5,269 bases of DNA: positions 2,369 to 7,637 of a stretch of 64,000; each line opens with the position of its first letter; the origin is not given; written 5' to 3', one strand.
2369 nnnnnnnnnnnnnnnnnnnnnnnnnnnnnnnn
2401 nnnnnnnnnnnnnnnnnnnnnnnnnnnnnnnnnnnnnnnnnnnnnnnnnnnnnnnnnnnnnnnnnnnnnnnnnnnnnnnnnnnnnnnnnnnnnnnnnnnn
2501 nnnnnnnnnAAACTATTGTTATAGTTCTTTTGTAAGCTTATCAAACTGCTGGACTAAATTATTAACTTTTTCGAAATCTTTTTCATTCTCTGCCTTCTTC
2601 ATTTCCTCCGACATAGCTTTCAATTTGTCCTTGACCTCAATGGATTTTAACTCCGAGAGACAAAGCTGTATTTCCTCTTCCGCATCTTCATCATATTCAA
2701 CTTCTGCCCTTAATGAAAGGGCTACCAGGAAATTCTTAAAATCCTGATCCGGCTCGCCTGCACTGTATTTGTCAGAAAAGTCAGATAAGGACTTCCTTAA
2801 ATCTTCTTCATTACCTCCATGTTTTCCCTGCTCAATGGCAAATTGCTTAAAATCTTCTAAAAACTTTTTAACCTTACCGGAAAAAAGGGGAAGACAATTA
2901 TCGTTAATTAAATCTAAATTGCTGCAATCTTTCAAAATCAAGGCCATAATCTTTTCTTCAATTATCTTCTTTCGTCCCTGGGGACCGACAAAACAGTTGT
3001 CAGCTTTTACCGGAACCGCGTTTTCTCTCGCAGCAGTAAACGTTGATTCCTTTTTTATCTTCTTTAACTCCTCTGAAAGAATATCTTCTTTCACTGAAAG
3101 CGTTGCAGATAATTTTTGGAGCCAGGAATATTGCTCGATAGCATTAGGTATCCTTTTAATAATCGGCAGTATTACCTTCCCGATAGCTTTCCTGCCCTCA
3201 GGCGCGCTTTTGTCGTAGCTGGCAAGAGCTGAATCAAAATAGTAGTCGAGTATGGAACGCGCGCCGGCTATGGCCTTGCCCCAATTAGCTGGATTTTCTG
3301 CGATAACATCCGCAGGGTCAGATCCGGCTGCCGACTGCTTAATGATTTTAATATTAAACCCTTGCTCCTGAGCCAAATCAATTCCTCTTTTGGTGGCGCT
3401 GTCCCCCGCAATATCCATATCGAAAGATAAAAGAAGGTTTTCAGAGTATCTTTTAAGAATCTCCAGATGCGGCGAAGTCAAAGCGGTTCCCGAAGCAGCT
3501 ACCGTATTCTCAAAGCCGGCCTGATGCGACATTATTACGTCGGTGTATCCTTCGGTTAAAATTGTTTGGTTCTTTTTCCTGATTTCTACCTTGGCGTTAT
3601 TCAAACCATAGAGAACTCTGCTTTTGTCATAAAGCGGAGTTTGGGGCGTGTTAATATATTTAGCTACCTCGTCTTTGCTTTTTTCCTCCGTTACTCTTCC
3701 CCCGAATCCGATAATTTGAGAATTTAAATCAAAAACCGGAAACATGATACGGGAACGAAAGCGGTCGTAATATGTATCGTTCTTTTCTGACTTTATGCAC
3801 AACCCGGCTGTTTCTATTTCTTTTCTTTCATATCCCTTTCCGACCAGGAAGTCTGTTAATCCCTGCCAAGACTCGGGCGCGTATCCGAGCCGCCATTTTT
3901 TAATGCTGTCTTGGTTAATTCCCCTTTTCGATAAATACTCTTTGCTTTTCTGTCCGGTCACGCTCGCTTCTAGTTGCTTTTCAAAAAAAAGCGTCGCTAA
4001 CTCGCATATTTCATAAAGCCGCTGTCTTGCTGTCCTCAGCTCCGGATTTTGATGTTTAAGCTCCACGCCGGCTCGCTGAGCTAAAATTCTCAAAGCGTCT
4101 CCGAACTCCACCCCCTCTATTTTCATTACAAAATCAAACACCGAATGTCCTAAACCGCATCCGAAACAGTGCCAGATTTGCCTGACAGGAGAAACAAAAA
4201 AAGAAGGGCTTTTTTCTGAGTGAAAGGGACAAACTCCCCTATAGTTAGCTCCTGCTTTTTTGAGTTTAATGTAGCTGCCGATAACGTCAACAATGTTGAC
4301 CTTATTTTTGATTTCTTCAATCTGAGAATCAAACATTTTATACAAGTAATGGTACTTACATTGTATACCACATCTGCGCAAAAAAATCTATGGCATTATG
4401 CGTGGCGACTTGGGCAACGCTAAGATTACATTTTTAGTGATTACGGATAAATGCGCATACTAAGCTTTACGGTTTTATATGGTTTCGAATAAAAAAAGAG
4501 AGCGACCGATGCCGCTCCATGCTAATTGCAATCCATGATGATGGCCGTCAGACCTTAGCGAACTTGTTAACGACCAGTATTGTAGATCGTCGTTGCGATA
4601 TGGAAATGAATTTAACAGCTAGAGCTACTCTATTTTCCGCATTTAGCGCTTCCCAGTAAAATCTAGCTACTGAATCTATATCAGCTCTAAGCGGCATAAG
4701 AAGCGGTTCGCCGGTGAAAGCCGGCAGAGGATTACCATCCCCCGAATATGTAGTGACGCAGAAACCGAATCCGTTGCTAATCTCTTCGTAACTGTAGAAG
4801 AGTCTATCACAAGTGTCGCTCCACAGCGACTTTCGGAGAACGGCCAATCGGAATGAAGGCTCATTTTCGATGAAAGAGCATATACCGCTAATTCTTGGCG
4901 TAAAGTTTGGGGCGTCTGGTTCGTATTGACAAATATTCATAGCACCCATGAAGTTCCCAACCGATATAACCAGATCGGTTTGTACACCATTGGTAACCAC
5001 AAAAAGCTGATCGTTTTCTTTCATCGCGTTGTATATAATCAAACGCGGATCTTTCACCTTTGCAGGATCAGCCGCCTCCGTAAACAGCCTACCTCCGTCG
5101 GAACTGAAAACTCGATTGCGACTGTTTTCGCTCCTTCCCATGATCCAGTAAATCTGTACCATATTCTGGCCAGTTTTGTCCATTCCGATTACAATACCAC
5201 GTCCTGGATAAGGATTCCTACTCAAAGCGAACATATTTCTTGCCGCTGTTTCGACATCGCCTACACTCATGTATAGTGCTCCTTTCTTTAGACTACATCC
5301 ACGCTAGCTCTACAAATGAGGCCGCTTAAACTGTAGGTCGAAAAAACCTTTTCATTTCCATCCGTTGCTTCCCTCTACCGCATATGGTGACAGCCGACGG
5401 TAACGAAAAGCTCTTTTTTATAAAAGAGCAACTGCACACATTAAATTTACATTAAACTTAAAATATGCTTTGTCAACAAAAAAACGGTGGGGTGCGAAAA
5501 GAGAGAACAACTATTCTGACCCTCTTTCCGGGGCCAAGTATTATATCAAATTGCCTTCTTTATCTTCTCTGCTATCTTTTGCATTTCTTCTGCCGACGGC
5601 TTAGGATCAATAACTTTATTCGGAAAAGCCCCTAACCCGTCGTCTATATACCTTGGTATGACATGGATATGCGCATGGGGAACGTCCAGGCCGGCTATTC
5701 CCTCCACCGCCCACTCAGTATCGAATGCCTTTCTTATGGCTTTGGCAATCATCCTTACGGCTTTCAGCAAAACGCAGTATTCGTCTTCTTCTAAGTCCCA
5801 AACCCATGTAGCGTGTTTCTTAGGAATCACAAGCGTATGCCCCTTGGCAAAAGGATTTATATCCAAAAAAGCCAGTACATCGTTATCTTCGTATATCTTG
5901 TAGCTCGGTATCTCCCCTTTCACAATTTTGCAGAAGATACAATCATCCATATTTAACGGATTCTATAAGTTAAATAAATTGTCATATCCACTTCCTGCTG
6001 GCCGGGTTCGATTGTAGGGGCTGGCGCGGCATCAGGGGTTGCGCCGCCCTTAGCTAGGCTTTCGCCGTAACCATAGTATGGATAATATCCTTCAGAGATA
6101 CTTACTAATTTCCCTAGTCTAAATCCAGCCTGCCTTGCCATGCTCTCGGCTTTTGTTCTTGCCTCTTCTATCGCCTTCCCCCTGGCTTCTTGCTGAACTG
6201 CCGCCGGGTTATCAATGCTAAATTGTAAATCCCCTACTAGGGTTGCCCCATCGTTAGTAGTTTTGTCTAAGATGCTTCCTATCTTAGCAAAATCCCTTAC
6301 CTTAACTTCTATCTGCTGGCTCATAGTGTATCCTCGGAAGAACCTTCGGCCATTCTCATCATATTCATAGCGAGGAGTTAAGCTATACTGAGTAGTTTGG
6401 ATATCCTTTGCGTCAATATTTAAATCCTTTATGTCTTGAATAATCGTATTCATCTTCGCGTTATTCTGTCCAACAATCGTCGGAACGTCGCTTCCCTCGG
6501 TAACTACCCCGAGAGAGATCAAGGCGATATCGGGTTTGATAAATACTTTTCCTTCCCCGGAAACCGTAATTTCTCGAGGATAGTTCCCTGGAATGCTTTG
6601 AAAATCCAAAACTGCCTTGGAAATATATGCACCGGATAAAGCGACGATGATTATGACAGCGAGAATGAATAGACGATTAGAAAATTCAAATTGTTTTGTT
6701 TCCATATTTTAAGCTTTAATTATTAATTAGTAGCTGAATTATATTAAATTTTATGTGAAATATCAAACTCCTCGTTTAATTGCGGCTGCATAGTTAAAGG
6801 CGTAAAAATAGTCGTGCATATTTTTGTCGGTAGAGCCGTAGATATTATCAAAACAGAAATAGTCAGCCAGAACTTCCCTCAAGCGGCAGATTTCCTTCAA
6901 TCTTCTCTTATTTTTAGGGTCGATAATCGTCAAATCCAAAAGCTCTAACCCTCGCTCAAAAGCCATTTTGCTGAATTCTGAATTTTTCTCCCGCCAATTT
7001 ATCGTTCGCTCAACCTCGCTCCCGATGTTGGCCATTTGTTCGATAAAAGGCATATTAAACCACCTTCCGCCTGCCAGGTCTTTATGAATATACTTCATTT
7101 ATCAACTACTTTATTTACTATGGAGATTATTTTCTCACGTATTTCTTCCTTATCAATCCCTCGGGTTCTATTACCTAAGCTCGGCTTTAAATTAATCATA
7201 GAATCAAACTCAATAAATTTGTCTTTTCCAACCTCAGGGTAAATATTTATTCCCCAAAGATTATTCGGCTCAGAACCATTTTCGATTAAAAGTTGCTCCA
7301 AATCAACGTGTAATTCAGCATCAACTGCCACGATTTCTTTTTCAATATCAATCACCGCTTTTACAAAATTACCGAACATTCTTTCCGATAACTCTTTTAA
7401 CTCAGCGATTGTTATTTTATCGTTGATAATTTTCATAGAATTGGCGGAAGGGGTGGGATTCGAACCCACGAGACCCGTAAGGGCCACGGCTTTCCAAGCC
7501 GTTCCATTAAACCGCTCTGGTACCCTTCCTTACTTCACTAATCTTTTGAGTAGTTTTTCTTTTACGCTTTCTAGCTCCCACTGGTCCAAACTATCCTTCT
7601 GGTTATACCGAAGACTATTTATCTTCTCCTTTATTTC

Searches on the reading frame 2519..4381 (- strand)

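Call 14: search_protein_families(library=pfam, proteins=[window:2519-4381:-], max_evalue=0.001)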
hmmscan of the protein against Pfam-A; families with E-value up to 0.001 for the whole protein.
window:2519-4381:- (620 aa): 6 families
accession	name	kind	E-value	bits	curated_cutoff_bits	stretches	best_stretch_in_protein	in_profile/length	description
PF08275.17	DNAG_N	-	1e-40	139.2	26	1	132-264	1-128/128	DNA primase catalytic core, N-terminal domain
PF01807.25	Zn_ribbon_DnaG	-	8.8e-35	118.9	24.9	1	19-111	4-96/98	CHC2 zinc finger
PF13155.12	Toprim_2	-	2.2e-18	66.8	22.1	1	274-359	1-87/88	Toprim-like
PF13662.12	Toprim_4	-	1.1e-13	51.6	25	1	272-347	2-84/85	Toprim domain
PF01751.28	Toprim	-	1.9e-09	38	23.1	1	274-347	3-94/96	Toprim domain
PF10410.14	DnaB_bind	-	1.6e-07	31.9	20.6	1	379-432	2-55/56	DnaB-helicase binding domain of primase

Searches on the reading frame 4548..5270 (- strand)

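Call 14: search_protein_families(library=pfam, proteins=[window:4548-5270:-], max_evalue=0.001)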
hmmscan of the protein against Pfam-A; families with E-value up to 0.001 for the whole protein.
window:4548-5270:- (240 aa): 1 family
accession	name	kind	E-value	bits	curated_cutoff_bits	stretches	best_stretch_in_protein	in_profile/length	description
PF07826.16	IMP_cyclohyd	-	2.1e-43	148.6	28.1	1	21-223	1-189/192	IMP cyclohydrolase-like protein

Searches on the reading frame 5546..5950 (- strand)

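Call 14: search_protein_families(library=pfam, proteins=[window:5546-5950:-], max_evalue=0.001)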
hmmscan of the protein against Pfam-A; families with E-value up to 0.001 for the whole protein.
window:5546-5950:- (134 aa): 2 families
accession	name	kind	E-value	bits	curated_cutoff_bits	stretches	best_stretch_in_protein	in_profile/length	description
PF01230.28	HIT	-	1e-22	81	21.5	1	11-101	1-96/98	HIT domain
PF11969.13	DcpS_C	-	3.8e-15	56.8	24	1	4-98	2-100/114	Scavenger mRNA decapping enzyme C-term binding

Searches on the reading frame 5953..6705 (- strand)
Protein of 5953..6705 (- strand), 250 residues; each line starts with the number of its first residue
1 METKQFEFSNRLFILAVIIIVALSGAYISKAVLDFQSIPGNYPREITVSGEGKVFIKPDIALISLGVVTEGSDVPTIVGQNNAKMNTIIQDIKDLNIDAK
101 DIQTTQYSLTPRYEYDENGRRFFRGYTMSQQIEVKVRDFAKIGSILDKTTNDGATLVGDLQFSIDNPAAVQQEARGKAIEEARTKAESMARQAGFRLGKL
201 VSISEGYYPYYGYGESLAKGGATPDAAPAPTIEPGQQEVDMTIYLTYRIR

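Call 14: search_protein_families(library=pfam, proteins=[window:5953-6705:-], max_evalue=0.001)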
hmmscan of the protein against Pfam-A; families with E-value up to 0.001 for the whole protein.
window:5953-6705:- (250 aa): 1 family
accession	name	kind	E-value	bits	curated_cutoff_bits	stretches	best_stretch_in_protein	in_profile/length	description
PF04402.19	SIMPL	-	8.8e-55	186.6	25.2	1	46-247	1-205/205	Protein of unknown function (DUF541)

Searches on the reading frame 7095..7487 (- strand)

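Call 14: search_protein_families(library=pfam, proteins=[window:7095-7487:-], max_evalue=0.001)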
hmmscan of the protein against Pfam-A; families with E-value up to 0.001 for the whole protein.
window:7095-7487:- (130 aa): 1 family
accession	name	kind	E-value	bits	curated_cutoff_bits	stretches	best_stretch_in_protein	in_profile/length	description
PF18924.5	DUF5674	-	3e-33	114.6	27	1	20-126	2-108/109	Protein of unknown function (DUF5674)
